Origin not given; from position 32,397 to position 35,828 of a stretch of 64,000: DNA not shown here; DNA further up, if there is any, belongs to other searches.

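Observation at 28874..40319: Pilin-less PilM-N-O-P-secretin operon hard-wired to two giant NHL/cohesin/dockerin proteins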

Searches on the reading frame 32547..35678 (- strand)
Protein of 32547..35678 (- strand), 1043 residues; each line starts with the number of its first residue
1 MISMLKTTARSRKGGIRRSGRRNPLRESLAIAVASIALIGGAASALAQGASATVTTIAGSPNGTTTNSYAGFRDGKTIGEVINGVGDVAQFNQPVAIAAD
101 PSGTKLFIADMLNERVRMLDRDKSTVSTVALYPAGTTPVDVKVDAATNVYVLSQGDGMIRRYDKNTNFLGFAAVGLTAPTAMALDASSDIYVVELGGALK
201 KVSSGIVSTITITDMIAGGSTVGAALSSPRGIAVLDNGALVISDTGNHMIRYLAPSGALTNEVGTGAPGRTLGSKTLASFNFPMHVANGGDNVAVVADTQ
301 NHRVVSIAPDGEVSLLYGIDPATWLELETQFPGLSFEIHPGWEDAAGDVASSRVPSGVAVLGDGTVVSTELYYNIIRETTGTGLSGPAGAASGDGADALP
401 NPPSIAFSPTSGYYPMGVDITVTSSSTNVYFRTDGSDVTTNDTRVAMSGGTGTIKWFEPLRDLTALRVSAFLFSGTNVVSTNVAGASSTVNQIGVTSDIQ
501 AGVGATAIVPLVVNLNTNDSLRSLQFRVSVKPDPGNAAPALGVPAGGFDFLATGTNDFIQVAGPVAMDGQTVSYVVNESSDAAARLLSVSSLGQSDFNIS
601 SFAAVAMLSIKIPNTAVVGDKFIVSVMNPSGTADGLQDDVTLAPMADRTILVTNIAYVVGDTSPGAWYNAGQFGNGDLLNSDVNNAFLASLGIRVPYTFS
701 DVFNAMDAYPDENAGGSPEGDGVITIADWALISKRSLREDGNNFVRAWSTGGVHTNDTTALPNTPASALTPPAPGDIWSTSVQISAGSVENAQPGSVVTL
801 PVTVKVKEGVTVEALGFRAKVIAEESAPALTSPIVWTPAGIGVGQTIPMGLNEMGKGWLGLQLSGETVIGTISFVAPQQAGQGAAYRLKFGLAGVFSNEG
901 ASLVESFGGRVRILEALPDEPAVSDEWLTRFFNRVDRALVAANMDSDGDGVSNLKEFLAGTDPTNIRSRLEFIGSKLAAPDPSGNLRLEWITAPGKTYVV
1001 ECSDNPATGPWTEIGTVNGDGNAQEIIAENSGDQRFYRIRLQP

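Call 3: search_protein_families(library=pfam, proteins=[window:32547-35678:-], max_evalue=0.01)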
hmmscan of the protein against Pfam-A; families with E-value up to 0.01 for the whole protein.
window:32547-35678:- (1043 aa): 3 families
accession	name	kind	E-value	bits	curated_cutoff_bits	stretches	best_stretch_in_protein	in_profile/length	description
PF01436.27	NHL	-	5.7e-09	36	20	1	226-248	1-23/28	NHL repeat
PF25021.1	TEN_NHL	-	0.00014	21.4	27.1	0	218-264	133-177/357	Teneurin NHL domain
PF18884.5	TSP3_bac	-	0.0012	19.1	25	1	945-965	1-21/22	Bacterial TSP3 repeat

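Call 9: search_protein_families(library=ncbifam, proteins=[window:32547-35678:-], max_evalue=0.1)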
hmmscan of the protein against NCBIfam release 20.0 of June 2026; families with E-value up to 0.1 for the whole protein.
window:32547-35678:- (1043 aa): 3 families
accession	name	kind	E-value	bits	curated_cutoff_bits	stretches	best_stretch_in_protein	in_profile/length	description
NF035926.1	scyF_NHL_VPEP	equivalog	2.8e-13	49.7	350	2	76-170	183-281/376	scytonemin biosynthesis PEP-CTERM protein ScyF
NF042425.1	Amuc_1099_fam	equivalog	0.0016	18.1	50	1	943-968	127-152/321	Amuc_1099 family pilus-like system protein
NF053768.1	CIS12_fam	equivalog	0.043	12.5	860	1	132-239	40-148/715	CIS12 family contractile injection system protein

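Call 11: find_homologous_proteins(query=window:32547-35678:-, max_evalue=0.00001)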
Query window:32547-35678:- (1043 aa): 685 proteins with E <= 0.00001 among 8000 candidates; the best 120 are listed.
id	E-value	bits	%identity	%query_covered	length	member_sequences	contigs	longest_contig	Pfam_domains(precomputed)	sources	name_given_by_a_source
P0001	0.0e+0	2269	100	100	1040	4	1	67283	PF01436.28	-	-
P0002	0.0e+0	1720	76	100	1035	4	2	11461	PF01436.28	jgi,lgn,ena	-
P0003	0.0e+0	1655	77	93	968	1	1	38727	PF01436.28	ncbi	-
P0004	0.0e+0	1380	63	97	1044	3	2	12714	PF01436.28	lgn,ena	-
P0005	0.0e+0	1339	61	100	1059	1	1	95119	PF01436.28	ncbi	-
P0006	0.0e+0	1147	54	100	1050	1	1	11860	PF01436.28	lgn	-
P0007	0.0e+0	1135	54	100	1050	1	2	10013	PF01436.28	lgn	-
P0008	0.0e+0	1121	54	100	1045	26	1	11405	PF01436.28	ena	-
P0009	3.8e-266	904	40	91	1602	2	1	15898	PF22807.3,PF24684.2,PF01436.28,PF25021.2,PF08450.19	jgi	jgi:sugar lactone lactonase YvrE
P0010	1.2e-205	704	36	93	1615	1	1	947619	PF01731.27,PF13290.14,PF22807.3,PF24684.2,PF01436.28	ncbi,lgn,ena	-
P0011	5.0e-205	702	37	91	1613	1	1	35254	PF13290.14,PF22807.3,PF01436.28,PF08450.19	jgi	jgi:sugar lactone lactonase YvrE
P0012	9.8e-204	698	43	95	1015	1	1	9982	PF13290.14,PF01436.28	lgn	-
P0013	6.4e-202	692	40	96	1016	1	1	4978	PF13287.13,PF13290.14,PF01436.28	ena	-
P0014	8.5e-202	691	36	91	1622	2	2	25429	PF10282.16,PF01731.27,PF13290.14,PF22807.3,PF24684.2,PF01436.28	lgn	-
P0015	7.1e-200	685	42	96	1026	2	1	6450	PF01436.28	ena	-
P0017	6.0e-197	675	41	96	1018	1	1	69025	PF01436.28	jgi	jgi:hypothetical protein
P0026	3.0e-184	633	39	99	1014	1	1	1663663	PF13290.14,PF01436.28,PF25021.2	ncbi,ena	-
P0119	1.0e-33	135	26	87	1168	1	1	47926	PF13287.13,PF13290.14,PF01436.28,PF25021.2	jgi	jgi:hypothetical protein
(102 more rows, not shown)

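Call 12: find_encoding_contigs(protein=P0005, flank=10000, max_places=3)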
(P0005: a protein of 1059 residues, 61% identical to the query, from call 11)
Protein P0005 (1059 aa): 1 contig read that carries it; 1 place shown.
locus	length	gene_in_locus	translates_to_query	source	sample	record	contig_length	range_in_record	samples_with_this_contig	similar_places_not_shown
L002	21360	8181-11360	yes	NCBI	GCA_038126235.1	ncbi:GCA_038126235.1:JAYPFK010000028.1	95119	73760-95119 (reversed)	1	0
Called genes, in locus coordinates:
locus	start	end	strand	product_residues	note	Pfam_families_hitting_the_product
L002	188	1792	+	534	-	PF13360:PQQ_2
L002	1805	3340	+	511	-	PF13472:Lipase_GDSL_2 (faint)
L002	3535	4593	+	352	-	PF11104:PilM_2, PF14450:FtsA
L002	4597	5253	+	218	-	-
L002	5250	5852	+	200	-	-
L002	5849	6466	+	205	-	-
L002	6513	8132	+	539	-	PF03958:Secretin_N, PF00263:Secretin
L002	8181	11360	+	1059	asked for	PF01436:NHL (faint)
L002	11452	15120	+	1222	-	PF01436:NHL (faint), PF08450:SGL (faint), PF25021:TEN_NHL (faint)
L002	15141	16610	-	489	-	PF00072:Response_reg, PF00158:Sigma54_activat, PF14532:Sigma54_activ_2, PF00004:AAA (weak), PF25601:AAA_lid_14, PF02954:HTH_8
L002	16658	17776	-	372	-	PF03706:LPG_synthase_TM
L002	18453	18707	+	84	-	-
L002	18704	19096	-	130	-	PF03692:CxxCxxCC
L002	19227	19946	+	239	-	-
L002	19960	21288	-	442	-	PF07394:DUF1501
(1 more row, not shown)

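Call 13: find_encoding_contigs(protein=P0026, flank=10000, max_places=3)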
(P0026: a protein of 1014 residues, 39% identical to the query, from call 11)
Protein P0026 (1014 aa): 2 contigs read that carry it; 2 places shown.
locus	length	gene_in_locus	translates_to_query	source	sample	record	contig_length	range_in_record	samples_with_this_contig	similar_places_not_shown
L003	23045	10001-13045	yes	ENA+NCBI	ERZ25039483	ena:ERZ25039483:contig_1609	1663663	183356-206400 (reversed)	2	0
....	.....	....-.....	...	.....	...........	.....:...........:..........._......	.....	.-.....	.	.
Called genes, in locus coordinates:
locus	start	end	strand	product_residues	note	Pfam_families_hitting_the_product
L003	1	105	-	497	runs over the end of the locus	PF13522:GATase_6, PF13537:GATase_7, PF00156:Pribosyltran (weak)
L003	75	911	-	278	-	PF00586:AIRS, PF02769:AIRS_C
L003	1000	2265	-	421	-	PF00586:AIRS, PF02769:AIRS_C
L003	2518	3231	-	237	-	PF13507:GATase_5, PF01965:DJ-1_PfpI, PF07685:GATase_3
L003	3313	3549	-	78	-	PF02700:PurS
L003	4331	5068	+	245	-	PF10672:Methyltrans_SAM, PF03602:Cons_hypoth95 (weak), PF13847:Methyltransf_31, PF13649:Methyltransf_25 (weak)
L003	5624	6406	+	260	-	PF11104:PilM_2, PF06723:MreB_Mbl (weak), PF14450:FtsA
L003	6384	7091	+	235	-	-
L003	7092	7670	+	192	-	-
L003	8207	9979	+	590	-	PF07660:STN (faint), PF03958:Secretin_N, PF00263:Secretin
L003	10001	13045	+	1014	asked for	PF25021:TEN_NHL (faint), PF01436:NHL (weak), PF13290:CHB_HEX_C_1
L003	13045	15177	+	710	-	PF25021:TEN_NHL (faint), PF01436:NHL (weak), PF24684:Vgb_lyase (faint), PF01436:NHL (weak), PF13290:CHB_HEX_C_1 (faint), PF13287:Fn3_assoc (weak)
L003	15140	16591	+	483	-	-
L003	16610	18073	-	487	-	PF00072:Response_reg, PF00004:AAA (faint), PF00158:Sigma54_activat, PF14532:Sigma54_activ_2, PF25601:AAA_lid_14, PF02954:HTH_8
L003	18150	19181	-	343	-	PF03706:LPG_synthase_TM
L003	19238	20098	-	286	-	PF01261:AP_endonuc_2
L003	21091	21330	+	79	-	-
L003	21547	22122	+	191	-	PF04542:Sigma70_r2, PF08281:Sigma70_r4_2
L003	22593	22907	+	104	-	-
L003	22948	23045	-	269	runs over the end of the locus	PF00535:Glycos_transf_2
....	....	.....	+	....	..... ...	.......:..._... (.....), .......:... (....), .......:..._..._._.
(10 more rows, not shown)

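Call 14: find_encoding_contigs(protein=P0010, flank=10000, max_places=3)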
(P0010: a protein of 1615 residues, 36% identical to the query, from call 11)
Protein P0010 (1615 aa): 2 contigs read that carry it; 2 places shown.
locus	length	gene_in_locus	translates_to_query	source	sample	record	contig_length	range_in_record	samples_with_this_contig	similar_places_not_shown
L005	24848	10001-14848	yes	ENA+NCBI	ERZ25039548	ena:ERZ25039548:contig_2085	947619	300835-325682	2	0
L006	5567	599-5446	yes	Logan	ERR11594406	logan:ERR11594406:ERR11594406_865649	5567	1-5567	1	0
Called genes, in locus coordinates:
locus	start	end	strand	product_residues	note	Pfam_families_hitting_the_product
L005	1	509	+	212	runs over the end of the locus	-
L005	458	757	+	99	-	PF00078:RVT_1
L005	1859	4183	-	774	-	PF12256:TcdB_toxin_midN (faint), PF15907:Itfg2 (faint), PF16743:PliI (faint), PF13517:FG-GAP_3, PF01839:FG-GAP (weak), PF13517:FG-GAP_3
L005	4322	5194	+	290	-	PF00126:HTH_1, PF03466:LysR_substrate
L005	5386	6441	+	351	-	PF11104:PilM_2, PF14450:FtsA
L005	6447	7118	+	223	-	-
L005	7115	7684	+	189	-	-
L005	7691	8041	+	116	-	-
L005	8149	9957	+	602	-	PF03958:Secretin_N, PF00263:Secretin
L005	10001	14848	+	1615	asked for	PF01436:NHL (faint), PF01731:Arylesterase (faint), PF22807:TrAA12 (faint), PF24684:Vgb_lyase (faint), PF13290:CHB_HEX_C_1 (weak)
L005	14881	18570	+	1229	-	PF25021:TEN_NHL (faint), PF01436:NHL (weak), PF13290:CHB_HEX_C_1 (weak), PF13287:Fn3_assoc (weak), PF13290:CHB_HEX_C_1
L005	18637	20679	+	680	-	PF01436:NHL (faint), PF13287:Fn3_assoc (faint)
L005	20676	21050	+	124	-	-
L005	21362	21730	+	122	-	-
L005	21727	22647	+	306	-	-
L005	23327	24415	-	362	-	PF01548:DEDD_Tnp_IS110, PF02371:Transposase_20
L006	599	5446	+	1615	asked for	PF01436:NHL (faint), PF01731:Arylesterase (faint), PF22807:TrAA12 (faint), PF24684:Vgb_lyase (faint), PF13290:CHB_HEX_C_1 (weak)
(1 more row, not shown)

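Call 21: find_encoding_contigs(protein=P0017, flank=10000, max_places=2)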
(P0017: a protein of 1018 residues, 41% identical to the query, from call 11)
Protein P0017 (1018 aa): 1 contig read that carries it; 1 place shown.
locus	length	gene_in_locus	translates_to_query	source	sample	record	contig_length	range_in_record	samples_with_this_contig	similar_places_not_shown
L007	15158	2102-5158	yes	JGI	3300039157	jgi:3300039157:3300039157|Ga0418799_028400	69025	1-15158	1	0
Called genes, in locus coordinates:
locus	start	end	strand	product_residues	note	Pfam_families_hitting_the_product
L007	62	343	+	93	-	-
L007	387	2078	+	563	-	PF03958:Secretin_N, PF00263:Secretin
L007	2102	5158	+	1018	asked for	PF01436:NHL (faint)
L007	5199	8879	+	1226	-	PF25021:TEN_NHL (faint), PF01436:NHL (faint), PF24684:Vgb_lyase (faint)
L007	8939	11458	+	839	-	PF01436:NHL, PF25021:TEN_NHL (weak), PF01436:NHL (weak), PF25021:TEN_NHL (weak), PF01436:NHL (weak), PF13927:Ig_3, PF13715:CarbopepD_reg_2 (weak), PF13927:Ig_3 (weak), +5 more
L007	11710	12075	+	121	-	-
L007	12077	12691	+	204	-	-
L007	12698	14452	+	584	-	-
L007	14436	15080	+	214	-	-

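Call 79: find_encoding_contigs(protein=P0119, flank=10000, max_places=2)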
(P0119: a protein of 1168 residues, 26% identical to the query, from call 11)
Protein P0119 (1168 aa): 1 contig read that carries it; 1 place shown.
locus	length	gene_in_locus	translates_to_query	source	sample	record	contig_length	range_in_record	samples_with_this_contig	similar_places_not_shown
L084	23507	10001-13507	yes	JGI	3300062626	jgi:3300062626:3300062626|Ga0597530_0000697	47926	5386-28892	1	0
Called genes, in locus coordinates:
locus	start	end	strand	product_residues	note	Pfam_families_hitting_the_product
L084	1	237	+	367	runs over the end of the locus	PF01436:NHL (faint)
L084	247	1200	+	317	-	PF09752:ABHD18, PF00326:Peptidase_S9 (faint)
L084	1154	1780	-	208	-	PF02245:Pur_DNA_glyco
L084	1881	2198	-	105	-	PF04977:DivIC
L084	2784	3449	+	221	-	-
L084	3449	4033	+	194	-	-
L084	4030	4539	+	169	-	-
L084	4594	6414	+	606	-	PF03958:Secretin_N, PF00263:Secretin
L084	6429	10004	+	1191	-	PF01436:NHL (faint), PF00041:fn3 (faint)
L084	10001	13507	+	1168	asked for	PF25021:TEN_NHL (faint), PF01436:NHL, PF13287:Fn3_assoc (faint), PF13290:CHB_HEX_C_1 (weak)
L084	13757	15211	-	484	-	PF00072:Response_reg, PF00158:Sigma54_activat, PF14532:Sigma54_activ_2, PF00004:AAA (weak), PF25601:AAA_lid_14, PF02954:HTH_8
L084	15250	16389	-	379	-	PF03706:LPG_synthase_TM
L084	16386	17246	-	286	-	PF01261:AP_endonuc_2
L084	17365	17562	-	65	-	PF01165:Ribosomal_S21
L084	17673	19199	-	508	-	PF13541:ChlI, PF00493:MCM (weak), PF20030:bpMoxR (faint), PF00158:Sigma54_activat (faint), PF01078:Mg_chelatase, PF07728:AAA_5, PF13335:Mg_chelatase_C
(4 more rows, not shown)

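Call 81: find_homologous_proteins(query=L007:12698-14449:+, max_evalue=0.001)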
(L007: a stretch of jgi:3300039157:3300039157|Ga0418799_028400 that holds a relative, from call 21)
Query L007:12698-14449:+ (584 aa): 1366 proteins with E <= 0.001 among 8000 candidates; the best 120 are listed.
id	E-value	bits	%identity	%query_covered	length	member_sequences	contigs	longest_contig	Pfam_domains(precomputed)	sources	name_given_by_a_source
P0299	0.0e+0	1274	100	100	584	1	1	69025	-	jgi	jgi:hypothetical protein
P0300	0.0e+0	1132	88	100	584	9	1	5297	-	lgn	-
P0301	0.0e+0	1127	88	100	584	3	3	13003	-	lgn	-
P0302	0.0e+0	1116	87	100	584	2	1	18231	-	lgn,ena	-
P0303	0.0e+0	1088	84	100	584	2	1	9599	-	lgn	-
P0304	0.0e+0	1085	85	100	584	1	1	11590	-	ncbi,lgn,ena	-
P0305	0.0e+0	1083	84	100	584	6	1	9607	-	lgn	-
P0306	0.0e+0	1075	84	100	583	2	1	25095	-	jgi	jgi:hypothetical protein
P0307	0.0e+0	1075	84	100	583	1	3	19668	-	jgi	jgi:hypothetical protein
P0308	0.0e+0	1071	84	98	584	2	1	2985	-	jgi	-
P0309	0.0e+0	1053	82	100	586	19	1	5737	-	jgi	jgi:hypothetical protein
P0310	0.0e+0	1041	82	100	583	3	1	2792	-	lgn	-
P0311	0.0e+0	1031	81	100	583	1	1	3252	-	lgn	-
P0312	0.0e+0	1026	80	100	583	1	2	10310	-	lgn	-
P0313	0.0e+0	1020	79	100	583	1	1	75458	-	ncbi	-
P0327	6.9e-280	948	73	100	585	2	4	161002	-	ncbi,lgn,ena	-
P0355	3.6e-227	774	63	96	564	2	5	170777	-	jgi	jgi:hypothetical protein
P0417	2.2e-183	629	59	75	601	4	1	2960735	-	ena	-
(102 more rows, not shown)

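Call 82: find_encoding_contigs(protein=P0417, flank=10000, max_places=1)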
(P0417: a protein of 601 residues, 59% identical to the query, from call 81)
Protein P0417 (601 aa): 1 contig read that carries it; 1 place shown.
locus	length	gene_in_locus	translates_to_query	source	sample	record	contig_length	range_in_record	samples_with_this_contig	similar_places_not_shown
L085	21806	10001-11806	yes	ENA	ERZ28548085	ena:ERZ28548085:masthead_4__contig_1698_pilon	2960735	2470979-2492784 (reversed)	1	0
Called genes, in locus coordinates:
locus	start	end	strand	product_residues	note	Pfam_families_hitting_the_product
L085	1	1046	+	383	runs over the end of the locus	PF03308:MeaB (faint), PF00448:SRP54 (weak), PF02492:cobW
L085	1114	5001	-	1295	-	PF05170:AsmA (faint), PF05359:DUF748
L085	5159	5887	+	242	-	PF00535:Glycos_transf_2, PF10111:Glyco_tranf_2_2 (weak), PF13641:Glyco_tranf_2_3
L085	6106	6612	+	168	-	-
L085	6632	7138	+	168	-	-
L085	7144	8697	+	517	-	PF23981:DUF7305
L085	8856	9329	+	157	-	-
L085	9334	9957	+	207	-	-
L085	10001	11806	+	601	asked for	-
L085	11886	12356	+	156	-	-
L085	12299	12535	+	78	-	-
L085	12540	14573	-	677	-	-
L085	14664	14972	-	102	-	PF03992:ABM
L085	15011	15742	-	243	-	PF20260:PUA_4 (weak), PF04452:Methyltrans_RNA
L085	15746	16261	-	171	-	PF01556:DnaJ_C, PF27439:DnaJ_C_2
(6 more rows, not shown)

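Call 83: find_encoding_contigs(protein=P0327, flank=10000, max_places=1)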
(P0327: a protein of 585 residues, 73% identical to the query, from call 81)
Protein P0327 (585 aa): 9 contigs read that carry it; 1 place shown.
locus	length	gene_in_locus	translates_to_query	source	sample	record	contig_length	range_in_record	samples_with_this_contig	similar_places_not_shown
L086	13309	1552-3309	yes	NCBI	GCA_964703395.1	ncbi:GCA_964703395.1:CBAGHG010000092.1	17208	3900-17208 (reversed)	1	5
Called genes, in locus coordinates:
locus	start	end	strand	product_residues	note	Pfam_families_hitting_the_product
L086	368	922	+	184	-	-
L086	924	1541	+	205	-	-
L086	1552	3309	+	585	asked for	-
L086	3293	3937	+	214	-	-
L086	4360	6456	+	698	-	PF12256:TcdB_toxin_midN (faint), PF01839:FG-GAP (faint), PF13517:FG-GAP_3 (weak)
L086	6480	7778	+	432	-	PF00031:Cystatin (weak), PF16845:SQAPI, PF13088:BNR_2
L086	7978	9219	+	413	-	PF00083:Sugar_tr, PF07690:MFS_1, PF03137:OATP (weak)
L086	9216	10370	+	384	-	PF13859:BNR_3, PF13088:BNR_2, PF02012:BNR (faint), PF15902:Sortilin-Vps10 (faint)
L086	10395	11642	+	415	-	PF02012:BNR (faint), PF13088:BNR_2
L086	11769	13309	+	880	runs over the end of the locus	PF00082:Peptidase_S8, PF02225:PA, PF01483:P_proprotein, PF18884:TSP3_bac (faint)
